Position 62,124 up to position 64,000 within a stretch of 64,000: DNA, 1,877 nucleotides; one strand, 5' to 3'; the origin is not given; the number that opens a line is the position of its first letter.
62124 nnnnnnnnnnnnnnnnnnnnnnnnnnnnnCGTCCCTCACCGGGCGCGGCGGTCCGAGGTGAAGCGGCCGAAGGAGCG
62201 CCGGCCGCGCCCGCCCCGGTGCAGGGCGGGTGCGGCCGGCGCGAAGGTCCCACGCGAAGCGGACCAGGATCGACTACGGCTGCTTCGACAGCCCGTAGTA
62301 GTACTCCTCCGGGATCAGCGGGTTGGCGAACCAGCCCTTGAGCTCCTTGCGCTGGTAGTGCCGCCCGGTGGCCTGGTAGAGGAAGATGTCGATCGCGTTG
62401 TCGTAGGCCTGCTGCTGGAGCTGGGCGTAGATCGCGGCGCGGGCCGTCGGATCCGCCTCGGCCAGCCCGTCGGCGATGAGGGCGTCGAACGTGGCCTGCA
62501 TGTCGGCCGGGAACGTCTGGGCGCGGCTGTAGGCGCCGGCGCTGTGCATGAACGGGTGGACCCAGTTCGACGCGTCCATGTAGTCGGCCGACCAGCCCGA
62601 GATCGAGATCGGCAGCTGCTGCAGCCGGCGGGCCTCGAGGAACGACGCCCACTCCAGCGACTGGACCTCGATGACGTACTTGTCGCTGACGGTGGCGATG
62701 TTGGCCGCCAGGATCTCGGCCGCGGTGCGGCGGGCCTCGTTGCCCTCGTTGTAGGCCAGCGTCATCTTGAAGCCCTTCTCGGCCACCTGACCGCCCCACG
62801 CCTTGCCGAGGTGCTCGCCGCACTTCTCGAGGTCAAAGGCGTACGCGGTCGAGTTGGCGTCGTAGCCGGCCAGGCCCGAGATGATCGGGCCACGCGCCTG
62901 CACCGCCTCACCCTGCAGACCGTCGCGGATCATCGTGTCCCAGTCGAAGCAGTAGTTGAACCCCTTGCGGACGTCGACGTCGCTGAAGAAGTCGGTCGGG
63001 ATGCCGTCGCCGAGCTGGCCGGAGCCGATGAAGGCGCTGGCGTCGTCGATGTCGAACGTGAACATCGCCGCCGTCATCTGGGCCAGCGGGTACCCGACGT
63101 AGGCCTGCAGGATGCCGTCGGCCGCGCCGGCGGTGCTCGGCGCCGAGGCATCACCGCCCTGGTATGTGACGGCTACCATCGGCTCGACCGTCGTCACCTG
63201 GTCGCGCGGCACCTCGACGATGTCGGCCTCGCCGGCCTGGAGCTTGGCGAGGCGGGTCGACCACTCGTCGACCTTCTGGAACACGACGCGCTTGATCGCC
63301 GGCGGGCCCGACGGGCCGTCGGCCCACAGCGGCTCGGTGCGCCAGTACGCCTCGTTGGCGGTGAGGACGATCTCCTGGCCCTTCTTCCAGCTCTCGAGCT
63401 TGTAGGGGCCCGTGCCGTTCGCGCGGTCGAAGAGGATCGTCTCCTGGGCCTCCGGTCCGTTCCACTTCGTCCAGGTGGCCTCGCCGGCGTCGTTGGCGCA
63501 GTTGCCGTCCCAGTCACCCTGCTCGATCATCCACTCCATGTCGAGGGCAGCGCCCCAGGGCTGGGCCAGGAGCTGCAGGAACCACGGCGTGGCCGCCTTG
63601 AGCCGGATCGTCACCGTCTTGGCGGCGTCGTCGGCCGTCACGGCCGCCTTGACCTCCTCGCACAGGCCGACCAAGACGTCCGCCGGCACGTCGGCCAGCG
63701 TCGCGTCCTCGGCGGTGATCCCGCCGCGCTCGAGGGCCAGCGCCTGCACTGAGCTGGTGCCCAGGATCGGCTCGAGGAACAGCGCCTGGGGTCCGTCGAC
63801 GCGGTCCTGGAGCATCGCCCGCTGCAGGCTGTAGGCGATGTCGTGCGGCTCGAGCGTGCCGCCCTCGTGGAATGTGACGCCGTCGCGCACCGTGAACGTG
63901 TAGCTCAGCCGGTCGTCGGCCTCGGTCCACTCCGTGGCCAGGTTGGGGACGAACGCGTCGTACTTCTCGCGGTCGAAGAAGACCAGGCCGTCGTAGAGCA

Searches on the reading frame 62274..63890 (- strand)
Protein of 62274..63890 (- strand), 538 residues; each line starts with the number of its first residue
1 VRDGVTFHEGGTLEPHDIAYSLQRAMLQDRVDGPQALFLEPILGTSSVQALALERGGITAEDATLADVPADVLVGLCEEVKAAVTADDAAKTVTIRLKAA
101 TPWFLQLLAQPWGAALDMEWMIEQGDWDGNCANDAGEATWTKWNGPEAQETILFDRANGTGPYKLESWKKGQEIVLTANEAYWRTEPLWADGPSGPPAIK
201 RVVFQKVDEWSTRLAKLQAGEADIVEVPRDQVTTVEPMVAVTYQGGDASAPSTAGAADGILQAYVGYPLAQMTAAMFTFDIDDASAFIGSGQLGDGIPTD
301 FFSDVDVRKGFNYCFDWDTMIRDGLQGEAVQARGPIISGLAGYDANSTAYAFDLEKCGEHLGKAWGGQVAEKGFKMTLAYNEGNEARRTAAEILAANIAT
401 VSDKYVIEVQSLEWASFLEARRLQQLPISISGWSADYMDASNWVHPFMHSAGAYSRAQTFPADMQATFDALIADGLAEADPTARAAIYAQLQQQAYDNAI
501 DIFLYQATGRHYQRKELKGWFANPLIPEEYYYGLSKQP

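Call 39: search_protein_families(library=pfam, proteins=[window:62274-63890:-], max_evalue=0.01)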
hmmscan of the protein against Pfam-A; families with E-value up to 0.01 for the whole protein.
window:62274-63890:- (538 aa): 1 family
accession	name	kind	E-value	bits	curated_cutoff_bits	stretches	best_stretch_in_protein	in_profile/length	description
PF00496.27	SBP_bac_5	-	8.2e-53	180.2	32.4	1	2-454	24-367/368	Bacterial extracellular solute-binding proteins, family 5 Middle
